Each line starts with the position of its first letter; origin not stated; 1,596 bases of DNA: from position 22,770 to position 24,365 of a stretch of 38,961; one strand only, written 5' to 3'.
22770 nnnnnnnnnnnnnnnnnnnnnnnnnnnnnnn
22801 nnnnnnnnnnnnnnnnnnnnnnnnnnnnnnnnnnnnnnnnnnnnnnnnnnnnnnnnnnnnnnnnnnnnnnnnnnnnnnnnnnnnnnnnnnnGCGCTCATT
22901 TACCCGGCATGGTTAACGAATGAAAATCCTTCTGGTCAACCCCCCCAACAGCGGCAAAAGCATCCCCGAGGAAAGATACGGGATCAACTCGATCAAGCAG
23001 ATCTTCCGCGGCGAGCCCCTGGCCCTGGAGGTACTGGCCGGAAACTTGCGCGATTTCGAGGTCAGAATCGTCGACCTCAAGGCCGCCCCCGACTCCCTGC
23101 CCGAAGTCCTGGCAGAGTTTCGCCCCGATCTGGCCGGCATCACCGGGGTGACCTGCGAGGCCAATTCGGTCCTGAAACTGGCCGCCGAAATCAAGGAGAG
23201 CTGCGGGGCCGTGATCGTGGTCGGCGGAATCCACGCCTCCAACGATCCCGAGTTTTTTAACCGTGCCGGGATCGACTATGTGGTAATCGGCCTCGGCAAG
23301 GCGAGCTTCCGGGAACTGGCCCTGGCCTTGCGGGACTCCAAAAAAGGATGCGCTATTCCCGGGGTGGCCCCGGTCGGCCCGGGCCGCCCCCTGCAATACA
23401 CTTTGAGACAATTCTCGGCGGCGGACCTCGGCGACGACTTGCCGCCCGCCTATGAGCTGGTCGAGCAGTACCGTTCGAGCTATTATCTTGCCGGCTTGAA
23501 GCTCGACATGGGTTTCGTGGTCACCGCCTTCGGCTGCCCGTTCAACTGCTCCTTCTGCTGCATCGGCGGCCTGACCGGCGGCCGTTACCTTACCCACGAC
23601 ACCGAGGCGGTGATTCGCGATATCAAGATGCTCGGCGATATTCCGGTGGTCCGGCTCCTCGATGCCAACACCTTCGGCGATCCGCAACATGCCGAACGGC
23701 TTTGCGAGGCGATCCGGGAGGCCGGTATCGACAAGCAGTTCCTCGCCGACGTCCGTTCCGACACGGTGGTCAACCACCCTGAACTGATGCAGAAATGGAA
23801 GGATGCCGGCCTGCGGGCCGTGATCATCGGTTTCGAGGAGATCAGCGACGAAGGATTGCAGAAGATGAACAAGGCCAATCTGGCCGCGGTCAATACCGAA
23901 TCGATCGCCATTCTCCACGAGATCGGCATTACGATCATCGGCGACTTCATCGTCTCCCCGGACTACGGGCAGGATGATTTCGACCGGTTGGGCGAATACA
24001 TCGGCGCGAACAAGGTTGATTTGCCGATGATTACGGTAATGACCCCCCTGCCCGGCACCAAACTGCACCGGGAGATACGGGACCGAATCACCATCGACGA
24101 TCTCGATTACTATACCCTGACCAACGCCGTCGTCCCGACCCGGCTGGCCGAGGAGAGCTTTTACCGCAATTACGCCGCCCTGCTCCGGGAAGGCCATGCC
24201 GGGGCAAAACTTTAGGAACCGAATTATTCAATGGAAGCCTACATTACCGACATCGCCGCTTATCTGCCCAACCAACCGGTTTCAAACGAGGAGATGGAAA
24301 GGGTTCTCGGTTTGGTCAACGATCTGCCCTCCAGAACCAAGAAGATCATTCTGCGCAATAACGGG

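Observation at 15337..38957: Convergent ~23.5 kb aryl-polyene-like lipid cluster elaborated with three radical SAM enzymes, a CrtI-like flavoenzyme, an ABC-2 exporter and two envelope proteins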

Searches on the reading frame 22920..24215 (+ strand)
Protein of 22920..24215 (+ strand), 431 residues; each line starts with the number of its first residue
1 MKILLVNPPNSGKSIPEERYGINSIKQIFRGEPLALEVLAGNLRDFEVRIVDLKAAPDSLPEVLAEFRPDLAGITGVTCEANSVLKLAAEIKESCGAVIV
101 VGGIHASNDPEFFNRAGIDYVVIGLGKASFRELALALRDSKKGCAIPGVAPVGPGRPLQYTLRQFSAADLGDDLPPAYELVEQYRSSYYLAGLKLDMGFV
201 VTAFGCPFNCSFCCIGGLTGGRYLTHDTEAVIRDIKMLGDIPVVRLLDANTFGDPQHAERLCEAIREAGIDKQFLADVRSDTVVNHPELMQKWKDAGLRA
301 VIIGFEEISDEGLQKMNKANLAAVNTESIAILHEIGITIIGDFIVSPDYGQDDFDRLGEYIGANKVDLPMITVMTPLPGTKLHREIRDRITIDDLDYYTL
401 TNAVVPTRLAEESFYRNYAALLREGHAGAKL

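Call 3: search_protein_families(library=pfam, proteins=[window:22920-24215:+], max_evalue=0.01)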
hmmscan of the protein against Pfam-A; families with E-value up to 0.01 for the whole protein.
window:22920-24215:+ (431 aa): 2 families
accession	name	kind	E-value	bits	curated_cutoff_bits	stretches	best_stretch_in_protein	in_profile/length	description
PF02310.24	B12-binding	-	3.2e-17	62.9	32.1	1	31-133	12-120/121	B12 binding domain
PF04055.27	Radical_SAM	-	2.7e-14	54.1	29.5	1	201-355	2-160/166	Radical SAM superfamily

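Call 6: search_protein_families(library=ncbifam, proteins=[window:22920-24215:+], max_evalue=0.001)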
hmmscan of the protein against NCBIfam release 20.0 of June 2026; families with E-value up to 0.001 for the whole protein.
window:22920-24215:+ (431 aa): 20 families
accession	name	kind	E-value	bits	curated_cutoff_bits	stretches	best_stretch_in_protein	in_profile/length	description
TIGR04367.1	HpnR_B12_rSAM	equivalog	4.8e-48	163.9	650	1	28-418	17-405/490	hopanoid C-3 methylase HpnR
TIGR02026.1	BchE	equivalog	9.6e-29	100.6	481.35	1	33-407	22-409/497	magnesium-protoporphyrin IX monomethyl ester anaerobic oxidative cyclase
NF050148.1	rSAM_ApyD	equivalog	4.7e-18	64.9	750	1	64-394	71-401/645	RiPP biosynthesis radical SAM protein ApyD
TIGR03471.1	HpnJ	equivalog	3.5e-16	59.2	577.6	1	70-392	70-393/472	hopanoid biosynthesis associated radical SAM protein HpnJ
TIGR04013.1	B12_SAM_MJ_1487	hypoth_equivalog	9.1e-16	57.7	251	1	77-386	52-357/382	TIGR04013 family B12-binding domain/radical SAM domain-containing protein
TIGR04014.1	B12_SAM_MJ_0865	equivalog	1.3e-15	57.1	360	1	86-394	59-366/434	methyl-coenzyme M reductase glutamine C-methyltransferase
NF040546.1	rSAM_CUAEP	equivalog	2.6e-14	52.8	500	1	87-359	67-336/468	CUAEP/CCAEP-tail radical SAM (seleno)protein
NF033712.0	B12_rSAM_KedN5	subfamily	3.1e-14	52.1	700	1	62-333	56-338/624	KedN5 family methylcobalamin-dependent radical SAM C-methyltransferase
TIGR04479.1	bcpD_PhpK_rSAM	subfamily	4.7e-14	51.7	600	1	57-345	99-389/504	PhpK family radical SAM P-methyltransferase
NF033070.1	rSAM_AprD4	equivalog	1.3e-13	50.7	500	1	138-426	140-431/456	AprD4 family radical SAM diol-dehydratase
TIGR04072.2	rSAM_ladder_B12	equivalog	2.2e-13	49.7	360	1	82-321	84-305/443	lipid biosynthesis B12-binding/radical SAM protein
NF040542.1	rSAM_RCCLKC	equivalog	9.7e-12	44.8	450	1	84-366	65-352/423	arsinothricin biosynthesis radical SAM protein ArsL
TIGR04428.1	B12_rSAM_trp_MT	equivalog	4.3e-09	35.3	500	1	33-149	16-149/558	tryptophan 2-C-methyltransferase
TIGR03975.1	rSAM_ocin_1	subfamily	1.6e-08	33.6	281.85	1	64-345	124-410/606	RiPP maturation radical SAM C-methyltransferase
NF045585.1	rSAM_slr0320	equivalog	1.3e-06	27.3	775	1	187-324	226-367/511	photosystem II high light acclimation radical SAM protein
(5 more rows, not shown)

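Call 11: find_homologous_proteins(query=window:22920-24215:+, max_evalue=1e-20)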
Query window:22920-24215:+ (431 aa): 1483 proteins with E <= 1e-20 among 8000 candidates; the best 120 are listed.
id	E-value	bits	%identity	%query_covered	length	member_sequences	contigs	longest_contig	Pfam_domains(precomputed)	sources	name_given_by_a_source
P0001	3.2e-288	973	100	100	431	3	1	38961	PF04055.28,PF02310.25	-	-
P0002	1.1e-273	926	95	100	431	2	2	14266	PF04055.28,PF02310.25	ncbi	ncbi:MAG: radical SAM protein [Desulfurivibrionaceae bacterium]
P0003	2.0e-269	912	94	100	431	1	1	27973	PF04055.28,PF02310.25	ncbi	ncbi:MAG: radical SAM protein [Desulfurivibrionaceae bacterium]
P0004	4.7e-258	874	90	100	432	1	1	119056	PF04055.28,PF02310.25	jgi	jgi:radical SAM superfamily enzyme YgiQ (UPF0313 family)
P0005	7.1e-255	864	88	100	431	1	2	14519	PF04055.28,PF02310.25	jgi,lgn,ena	-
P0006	1.1e-241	820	83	100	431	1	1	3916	PF04055.28,PF02310.25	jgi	jgi:radical SAM superfamily enzyme YgiQ (UPF0313 family)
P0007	1.4e-240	816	83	100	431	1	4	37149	PF04055.28,PF02310.25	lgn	-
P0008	1.0e-239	814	83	100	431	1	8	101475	PF04055.28,PF02310.25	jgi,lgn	jgi:radical SAM superfamily enzyme YgiQ (UPF0313 family)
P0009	1.2e-236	804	82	100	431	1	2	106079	PF04055.28,PF02310.25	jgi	jgi:radical SAM superfamily enzyme YgiQ (UPF0313 family)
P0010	1.6e-236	803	82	100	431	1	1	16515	PF04055.28,PF02310.25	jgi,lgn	jgi:radical SAM superfamily enzyme YgiQ (UPF0313 family)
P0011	2.0e-236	803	81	100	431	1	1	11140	PF04055.28,PF02310.25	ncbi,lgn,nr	ncbi:MAG: B12-binding domain-containing radical SAM protein [Proteobacteria bacterium]|nr:B12-bindin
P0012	6.1e-236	801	82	100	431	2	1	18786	PF04055.28,PF02310.25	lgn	-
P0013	6.2e-236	801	82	100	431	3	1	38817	PF04055.28,PF02310.25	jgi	jgi:radical SAM superfamily enzyme YgiQ (UPF0313 family)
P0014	3.6e-235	799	82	100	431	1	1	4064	PF04055.28,PF02310.25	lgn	-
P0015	5.7e-235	798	81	100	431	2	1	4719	PF04055.28,PF02310.25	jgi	-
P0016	1.1e-234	797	81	100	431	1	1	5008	PF04055.28,PF02310.25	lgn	-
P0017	1.3e-233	794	81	100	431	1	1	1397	PF04055.28,PF02310.25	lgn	-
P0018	1.7e-233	793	81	100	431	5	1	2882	PF04055.28,PF02310.25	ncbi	-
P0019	1.2e-232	790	80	100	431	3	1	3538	PF04055.28,PF02310.25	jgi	jgi:radical SAM superfamily enzyme YgiQ (UPF0313 family)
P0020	2.0e-231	786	80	100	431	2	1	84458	PF04055.28,PF02310.25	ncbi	ncbi:MAG: radical SAM protein [Thermodesulfobacteriota bacterium]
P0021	1.8e-229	780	80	100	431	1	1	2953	PF04055.28,PF02310.25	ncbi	ncbi:MAG: radical SAM protein [Thermodesulfobacteriota bacterium]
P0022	6.8e-229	778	80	100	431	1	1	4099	PF04055.28,PF02310.25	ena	-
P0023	2.0e-228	776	79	100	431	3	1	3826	PF04055.28,PF02310.25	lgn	-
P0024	3.4e-228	776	79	100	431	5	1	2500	PF04055.28,PF02310.25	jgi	jgi:radical SAM superfamily enzyme YgiQ (UPF0313 family)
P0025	1.1e-227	774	78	100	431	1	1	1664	PF04055.28,PF02310.25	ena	-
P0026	2.4e-227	773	79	100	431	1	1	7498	PF04055.28,PF02310.25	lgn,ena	-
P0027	3.3e-227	772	79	100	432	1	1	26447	PF04055.28,PF02310.25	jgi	-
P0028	4.1e-225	766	79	100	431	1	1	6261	PF04055.28,PF02310.25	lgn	-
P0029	5.1e-225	765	78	100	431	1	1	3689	PF04055.28,PF02310.25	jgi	jgi:radical SAM superfamily enzyme YgiQ (UPF0313 family)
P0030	1.6e-224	764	78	100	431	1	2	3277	PF04055.28,PF02310.25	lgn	-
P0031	5.5e-224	762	77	100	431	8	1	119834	PF04055.28,PF02310.25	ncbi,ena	-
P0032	3.6e-223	759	78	100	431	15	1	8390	PF04055.28,PF02310.25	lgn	-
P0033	1.0e-222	758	79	100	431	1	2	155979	PF04055.28,PF02310.25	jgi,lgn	jgi:radical SAM superfamily enzyme YgiQ (UPF0313 family)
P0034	1.2e-221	754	78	100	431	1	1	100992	PF04055.28,PF02310.25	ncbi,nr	ncbi:MAG: radical SAM protein [Desulfobulbaceae bacterium]|nr:radical SAM protein [Desulfobulbaceae 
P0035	1.3e-221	754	77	100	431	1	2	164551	PF04055.28,PF02310.25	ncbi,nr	ncbi:MAG: B12-binding domain-containing radical SAM protein [Proteobacteria bacterium]|nr:B12-bindin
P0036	2.0e-221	753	77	100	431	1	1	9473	PF04055.28,PF02310.25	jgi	-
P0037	5.8e-221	752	77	100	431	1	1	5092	PF04055.28,PF02310.25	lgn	-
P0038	9.2e-219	745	76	100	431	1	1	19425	PF04055.28,PF02310.25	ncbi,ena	-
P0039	3.0e-211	720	73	100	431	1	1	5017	PF04055.28,PF02310.25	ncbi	-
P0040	5.7e-206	702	72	100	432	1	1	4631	PF04055.28,PF02310.25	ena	-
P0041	1.6e-197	675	69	100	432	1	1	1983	PF04055.28,PF02310.25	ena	-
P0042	4.3e-196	670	68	100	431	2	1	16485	PF04055.28,PF02310.25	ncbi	-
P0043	1.3e-195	668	70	100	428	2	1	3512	PF04055.28,PF02310.25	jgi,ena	-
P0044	2.5e-195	667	68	100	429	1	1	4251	PF04055.28,PF02310.25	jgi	jgi:radical SAM superfamily enzyme YgiQ (UPF0313 family)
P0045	8.0e-195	666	69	100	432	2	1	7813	PF04055.28,PF02310.25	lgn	-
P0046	8.4e-195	666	66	100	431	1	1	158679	PF04055.28,PF02310.25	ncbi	-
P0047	8.7e-195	666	68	100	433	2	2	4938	PF04055.28,PF02310.25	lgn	-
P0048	1.4e-193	662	67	100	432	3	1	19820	PF04055.28,PF02310.25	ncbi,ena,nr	ncbi:MAG: B12-binding domain-containing radical SAM protein [Deltaproteobacteria bacterium RIFOXYD12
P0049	5.1e-193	660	67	100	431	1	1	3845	PF04055.28,PF02310.25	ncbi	-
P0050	7.1e-193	659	66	100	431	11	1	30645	PF04055.28,PF02310.25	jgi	jgi:radical SAM superfamily enzyme YgiQ (UPF0313 family)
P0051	2.4e-192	658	70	100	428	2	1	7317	PF04055.28,PF02310.25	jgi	-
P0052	3.9e-192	657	69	100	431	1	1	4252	PF04055.28,PF02310.25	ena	-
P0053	4.0e-192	657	67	100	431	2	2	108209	PF04055.28,PF02310.25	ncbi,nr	ncbi:MAG: B12-binding domain-containing radical SAM protein [Proteobacteria bacterium]|nr:B12-bindin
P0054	4.7e-192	657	67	100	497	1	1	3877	PF04055.28,PF02310.25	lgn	-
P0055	7.4e-192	656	68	100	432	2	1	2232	PF04055.28,PF02310.25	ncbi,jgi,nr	ncbi:MAG: B12-binding domain-containing radical SAM protein [Desulfobulbaceae bacterium]|nr:B12-bind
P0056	9.7e-192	656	67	100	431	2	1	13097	PF04055.28,PF02310.25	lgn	-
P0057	2.4e-191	654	66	100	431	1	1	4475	PF04055.28,PF02310.25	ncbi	-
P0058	3.0e-191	654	68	100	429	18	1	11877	PF04055.28,PF02310.25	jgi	jgi:radical SAM superfamily enzyme YgiQ (UPF0313 family)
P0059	5.1e-191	653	66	100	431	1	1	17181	PF04055.28,PF02310.25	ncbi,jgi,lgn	-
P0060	6.1e-191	653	66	100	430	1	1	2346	PF04055.28,PF02310.25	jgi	jgi:hopanoid C-3 methylase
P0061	1.0e-189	649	66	100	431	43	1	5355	PF04055.28,PF02310.25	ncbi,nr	ncbi:MAG: radical SAM protein [Thermodesulfobacteriota bacterium]|nr:radical SAM protein [Thermodesu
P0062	1.5e-189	648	67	100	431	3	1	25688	PF04055.28,PF02310.25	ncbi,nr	ncbi:MAG: radical SAM protein [Desulfurivibrionaceae bacterium]|nr:radical SAM protein [Desulfurivib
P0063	1.8e-189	648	65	100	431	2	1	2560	PF04055.28,PF02310.25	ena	-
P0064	4.9e-189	647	67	100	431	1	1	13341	PF04055.28,PF02310.25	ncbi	-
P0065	1.8e-188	645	65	100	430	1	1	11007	PF04055.28,PF02310.25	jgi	jgi:hopanoid C-3 methylase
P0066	8.2e-188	643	65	100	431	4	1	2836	PF04055.28,PF02310.25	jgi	jgi:hopanoid C-3 methylase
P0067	8.3e-188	643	64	100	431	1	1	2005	PF04055.28,PF02310.25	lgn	-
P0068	1.3e-187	642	65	100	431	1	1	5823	PF04055.28,PF02310.25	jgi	-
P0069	3.3e-187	641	65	100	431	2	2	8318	PF04055.28,PF02310.25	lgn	-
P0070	3.3e-187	641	65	100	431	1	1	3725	PF04055.28,PF02310.25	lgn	-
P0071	2.1e-186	638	64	100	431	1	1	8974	PF04055.28,PF02310.25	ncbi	-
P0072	2.6e-186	638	66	100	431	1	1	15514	PF04055.28,PF02310.25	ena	-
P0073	3.7e-186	637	65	100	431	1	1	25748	PF04055.28,PF02310.25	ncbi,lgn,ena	-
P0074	3.9e-186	637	65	100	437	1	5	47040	PF04055.28,PF02310.25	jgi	jgi:hopanoid C-3 methylase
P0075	4.5e-186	637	66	100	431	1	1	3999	PF04055.28,PF02310.25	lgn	-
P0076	5.2e-186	637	65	100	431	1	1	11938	PF04055.28,PF02310.25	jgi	jgi:hopanoid C-3 methylase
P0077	1.9e-185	635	66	100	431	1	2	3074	PF04055.28,PF02310.25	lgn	-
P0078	2.1e-185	635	65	100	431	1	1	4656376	PF04055.28,PF02310.25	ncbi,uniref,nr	ncbi:B12-binding domain-containing radical SAM protein [Desulfuromonas versatilis]|uniref:B12-bindin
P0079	2.6e-185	634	64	100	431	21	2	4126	PF04055.28,PF02310.25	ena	-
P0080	2.9e-185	634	64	100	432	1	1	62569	PF04055.28,PF02310.25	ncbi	-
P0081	3.0e-185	634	65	100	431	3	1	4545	PF04055.28,PF02310.25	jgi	jgi:radical SAM superfamily enzyme YgiQ (UPF0313 family)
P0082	3.7e-185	634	65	100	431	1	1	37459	PF04055.28,PF02310.25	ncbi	-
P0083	1.3e-184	632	64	100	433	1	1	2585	PF04055.28,PF02310.25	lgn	-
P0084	1.8e-184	632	64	100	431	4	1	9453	PF04055.28,PF02310.25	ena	-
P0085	2.6e-184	631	63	100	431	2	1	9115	PF04055.28,PF02310.25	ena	-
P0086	3.0e-184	631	63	100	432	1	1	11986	PF04055.28,PF02310.25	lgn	-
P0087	4.8e-184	630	65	100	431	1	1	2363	PF04055.28,PF02310.25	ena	-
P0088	7.4e-184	630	66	100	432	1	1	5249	PF04055.28,PF02310.25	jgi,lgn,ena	-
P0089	1.3e-183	629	64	100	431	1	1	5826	PF04055.28,PF02310.25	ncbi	-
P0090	1.4e-183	629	64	100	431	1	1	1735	PF04055.28,PF02310.25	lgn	-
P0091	2.4e-183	628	64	100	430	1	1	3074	PF04055.28,PF02310.25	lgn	-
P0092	2.8e-183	628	64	100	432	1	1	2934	PF04055.28,PF02310.25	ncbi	-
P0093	3.5e-183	627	66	100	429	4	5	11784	PF04055.28,PF02310.25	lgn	-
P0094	5.0e-183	627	66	100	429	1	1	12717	PF04055.28,PF02310.25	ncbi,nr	ncbi:MAG: cobalamin B12-binding domain-containing protein [Desulfuromonadales bacterium]|nr:cobalami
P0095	1.2e-182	626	66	100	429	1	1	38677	PF04055.28,PF02310.25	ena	-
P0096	1.6e-182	625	63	100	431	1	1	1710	PF04055.28,PF02310.25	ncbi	-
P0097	2.1e-182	625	64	100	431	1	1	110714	PF04055.28,PF02310.25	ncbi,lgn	ncbi:MAG: radical SAM protein [Syntrophotaleaceae bacterium]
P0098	3.7e-182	624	63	100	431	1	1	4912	PF04055.28,PF02310.25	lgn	-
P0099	4.8e-182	624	65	100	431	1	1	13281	PF04055.28,PF02310.25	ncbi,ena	-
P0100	5.2e-182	624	64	100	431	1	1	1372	PF04055.28,PF02310.25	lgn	-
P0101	6.6e-182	623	63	100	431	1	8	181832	PF04055.28,PF02310.25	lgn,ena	-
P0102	8.1e-182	623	65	100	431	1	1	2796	PF04055.28,PF02310.25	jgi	jgi:hopanoid C-3 methylase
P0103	8.3e-182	623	63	100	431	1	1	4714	PF04055.28,PF02310.25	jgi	jgi:radical SAM superfamily enzyme YgiQ (UPF0313 family)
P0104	1.3e-181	622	64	100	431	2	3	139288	PF04055.28,PF02310.25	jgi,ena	-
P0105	1.4e-181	622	63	100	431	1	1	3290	PF04055.28,PF02310.25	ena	-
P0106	1.6e-181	622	64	100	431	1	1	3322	PF04055.28,PF02310.25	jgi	jgi:radical SAM superfamily enzyme YgiQ (UPF0313 family)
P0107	1.8e-181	622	63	100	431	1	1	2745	PF04055.28,PF02310.25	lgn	-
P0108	2.6e-181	621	64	100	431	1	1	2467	PF04055.28,PF02310.25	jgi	jgi:radical SAM superfamily enzyme YgiQ (UPF0313 family)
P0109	2.8e-181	621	63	100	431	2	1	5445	PF04055.28,PF02310.25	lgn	-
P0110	3.0e-181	621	64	100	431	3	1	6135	PF04055.28,PF02310.25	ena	-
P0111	3.8e-181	621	63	100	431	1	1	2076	PF04055.28,PF02310.25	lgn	-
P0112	4.1e-181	621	63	100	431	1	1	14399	PF04055.28,PF02310.25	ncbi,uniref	ncbi:B12-binding domain-containing radical SAM protein [Trichloromonas sp.]|uniref:B12-binding domai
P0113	4.2e-181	621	64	100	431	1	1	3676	PF04055.28,PF02310.25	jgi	jgi:hopanoid C-3 methylase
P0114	5.9e-181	620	63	100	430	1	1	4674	PF04055.28,PF02310.25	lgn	-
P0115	7.4e-181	620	65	100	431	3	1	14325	PF04055.28,PF02310.25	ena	-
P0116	8.8e-181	619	64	100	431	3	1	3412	PF04055.28,PF02310.25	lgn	-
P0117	1.8e-180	618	64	100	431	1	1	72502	PF04055.28,PF02310.25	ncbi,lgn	-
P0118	2.0e-180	618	62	100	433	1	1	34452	PF04055.28,PF02310.25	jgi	jgi:radical SAM superfamily enzyme YgiQ (UPF0313 family)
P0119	2.0e-180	618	65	100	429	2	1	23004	PF04055.28,PF02310.25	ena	-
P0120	2.3e-180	618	63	100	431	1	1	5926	PF04055.28,PF02310.25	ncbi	-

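Call 16: find_encoding_contigs(protein=P0078, flank=10000, max_places=2)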
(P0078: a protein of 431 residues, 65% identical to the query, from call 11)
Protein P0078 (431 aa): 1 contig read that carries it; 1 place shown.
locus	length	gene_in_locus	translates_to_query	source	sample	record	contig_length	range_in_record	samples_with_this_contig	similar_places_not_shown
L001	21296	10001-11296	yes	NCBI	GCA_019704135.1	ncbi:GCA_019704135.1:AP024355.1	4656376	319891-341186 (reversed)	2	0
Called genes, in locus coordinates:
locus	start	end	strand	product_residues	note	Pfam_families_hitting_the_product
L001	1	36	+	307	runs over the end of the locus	PF05157:MshEN, PF00072:Response_reg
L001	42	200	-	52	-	PF09002:Card1_endonuc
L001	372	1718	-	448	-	PF06245:DUF1015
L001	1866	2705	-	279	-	PF00165:HTH_AraC, PF12833:HTH_18, PF01035:DNA_binding_1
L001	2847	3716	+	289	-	-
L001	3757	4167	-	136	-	PF04304:DUF454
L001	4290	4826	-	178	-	PF07152:YaeQ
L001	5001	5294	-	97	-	-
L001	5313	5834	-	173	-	PF07355:GRDB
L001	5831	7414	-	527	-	PF03055:RPE65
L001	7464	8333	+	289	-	PF05448:AXE1 (faint), PF02129:Peptidase_S15 (faint), PF12146:Hydrolase_4, PF00561:Abhydrolase_1, PF12697:Abhydrolase_6 (weak), PF00326:Peptidase_S9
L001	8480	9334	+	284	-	PF12697:Abhydrolase_6 (weak), PF00561:Abhydrolase_1, PF12146:Hydrolase_4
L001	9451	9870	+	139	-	PF01243:PNPOx_N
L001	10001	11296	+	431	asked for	PF02310:B12-binding, PF04055:Radical_SAM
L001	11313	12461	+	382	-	PF08541:ACP_syn_III_C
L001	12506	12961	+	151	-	-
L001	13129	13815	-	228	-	-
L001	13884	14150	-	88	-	PF00550:PP-binding (weak)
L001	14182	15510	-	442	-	PF12679:ABC2_membrane_2, PF12698:ABC2_membrane_3, PF01061:ABC2_membrane, PF12730:ABC2_membrane_4 (weak)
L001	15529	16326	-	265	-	PF00005:ABC_tran, PF13304:AAA_21 (weak)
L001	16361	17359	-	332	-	PF14399:BtrH_N, PF16169:DUF4872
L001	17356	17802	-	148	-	-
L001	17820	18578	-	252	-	-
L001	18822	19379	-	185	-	PF09411:PagL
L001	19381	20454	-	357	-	PF00109:ketoacyl-synt, PF13723:Ketoacyl-synt_2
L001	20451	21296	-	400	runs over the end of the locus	PF00109:ketoacyl-synt, PF02801:Ketoacyl-synt_C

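Call 18: find_encoding_contigs(protein=P0034, flank=10000, max_places=1)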
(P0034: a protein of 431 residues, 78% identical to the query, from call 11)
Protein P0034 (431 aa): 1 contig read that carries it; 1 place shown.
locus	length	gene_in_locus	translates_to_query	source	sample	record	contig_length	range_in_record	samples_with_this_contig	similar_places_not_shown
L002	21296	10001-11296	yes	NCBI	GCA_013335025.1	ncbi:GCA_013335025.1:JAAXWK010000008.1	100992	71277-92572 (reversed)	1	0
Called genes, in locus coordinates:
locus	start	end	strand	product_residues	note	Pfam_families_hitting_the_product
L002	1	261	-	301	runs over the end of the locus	PF00152:tRNA-synt_2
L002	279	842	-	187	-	PF08207:EFP_N, PF01132:EFP, PF09285:Elong-fact-P_C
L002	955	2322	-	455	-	PF04055:Radical_SAM, PF06969:HemN_C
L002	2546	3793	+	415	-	PF00109:ketoacyl-synt, PF00108:Thiolase_N (weak), PF02801:Ketoacyl-synt_C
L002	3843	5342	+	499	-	PF00070:Pyr_redox (faint), PF00890:FAD_binding_2 (weak), PF01266:DAO, PF01593:Amino_oxidase, PF03486:HI0933_like (faint), PF07992:Pyr_redox_2 (faint), PF13450:NAD_binding_8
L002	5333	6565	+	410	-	PF00109:ketoacyl-synt, PF02801:Ketoacyl-synt_C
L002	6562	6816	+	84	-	PF00550:PP-binding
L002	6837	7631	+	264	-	PF01553:Acyltransferase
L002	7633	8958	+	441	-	PF00501:AMP-binding, PF14535:AMP-binding_C_2 (weak)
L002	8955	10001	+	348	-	PF04055:Radical_SAM, PF13186:SPASM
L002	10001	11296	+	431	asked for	PF02310:B12-binding, PF04055:Radical_SAM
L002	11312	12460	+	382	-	PF08541:ACP_syn_III_C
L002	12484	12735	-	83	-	PF20660:DUF6812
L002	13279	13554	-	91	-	PF00550:PP-binding (weak)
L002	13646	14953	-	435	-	PF12679:ABC2_membrane_2, PF12698:ABC2_membrane_3, PF01061:ABC2_membrane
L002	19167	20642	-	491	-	PF02310:B12-binding, PF04055:Radical_SAM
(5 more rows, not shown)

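Call 19: find_encoding_contigs(protein=P0097, flank=10000, max_places=1)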
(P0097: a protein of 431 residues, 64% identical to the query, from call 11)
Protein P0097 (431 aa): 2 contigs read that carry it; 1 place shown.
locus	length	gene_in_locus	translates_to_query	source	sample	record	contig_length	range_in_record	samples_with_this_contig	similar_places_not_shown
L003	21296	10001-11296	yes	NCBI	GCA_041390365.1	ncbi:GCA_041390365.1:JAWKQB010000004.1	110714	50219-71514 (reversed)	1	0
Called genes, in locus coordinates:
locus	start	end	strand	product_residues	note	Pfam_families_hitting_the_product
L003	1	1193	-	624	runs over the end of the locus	PF00072:Response_reg, PF00989:PAS (weak), PF08448:PAS_4, PF13426:PAS_9 (weak), PF08447:PAS_3, PF13426:PAS_9 (weak), PF00512:HisKA, PF02518:HATPase_c, +2 more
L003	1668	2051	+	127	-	-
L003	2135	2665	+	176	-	PF04542:Sigma70_r2, PF08281:Sigma70_r4_2, PF04545:Sigma70_r4, PF22233:PhyR_sigma-like (weak)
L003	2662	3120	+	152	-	-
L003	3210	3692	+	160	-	-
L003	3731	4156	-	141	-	PF13431:TPR_17 (faint), PF07719:TPR_2 (faint), PF14559:TPR_19 (weak)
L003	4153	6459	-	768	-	PF14814:UB2H, PF00912:Transgly, PF00905:Transpeptidase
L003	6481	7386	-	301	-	PF02535:Zip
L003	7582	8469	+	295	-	PF05448:AXE1 (faint), PF12697:Abhydrolase_6, PF12146:Hydrolase_4, PF00561:Abhydrolase_1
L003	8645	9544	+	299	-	PF12146:Hydrolase_4, PF00561:Abhydrolase_1, PF12697:Abhydrolase_6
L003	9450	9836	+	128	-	PF01243:PNPOx_N (weak)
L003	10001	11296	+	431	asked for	PF02310:B12-binding, PF04055:Radical_SAM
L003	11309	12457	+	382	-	PF08541:ACP_syn_III_C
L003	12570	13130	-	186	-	-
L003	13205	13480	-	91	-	PF00550:PP-binding (weak)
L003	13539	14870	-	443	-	PF12679:ABC2_membrane_2, PF12698:ABC2_membrane_3, PF01061:ABC2_membrane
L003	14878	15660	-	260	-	PF00005:ABC_tran, PF13304:AAA_21 (weak)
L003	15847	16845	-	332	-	PF14399:BtrH_N, PF16169:DUF4872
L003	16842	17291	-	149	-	-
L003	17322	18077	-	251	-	-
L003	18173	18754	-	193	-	PF09411:PagL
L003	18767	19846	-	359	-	PF00109:ketoacyl-synt, PF13723:Ketoacyl-synt_2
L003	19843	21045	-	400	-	PF00109:ketoacyl-synt, PF02801:Ketoacyl-synt_C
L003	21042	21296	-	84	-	PF00550:PP-binding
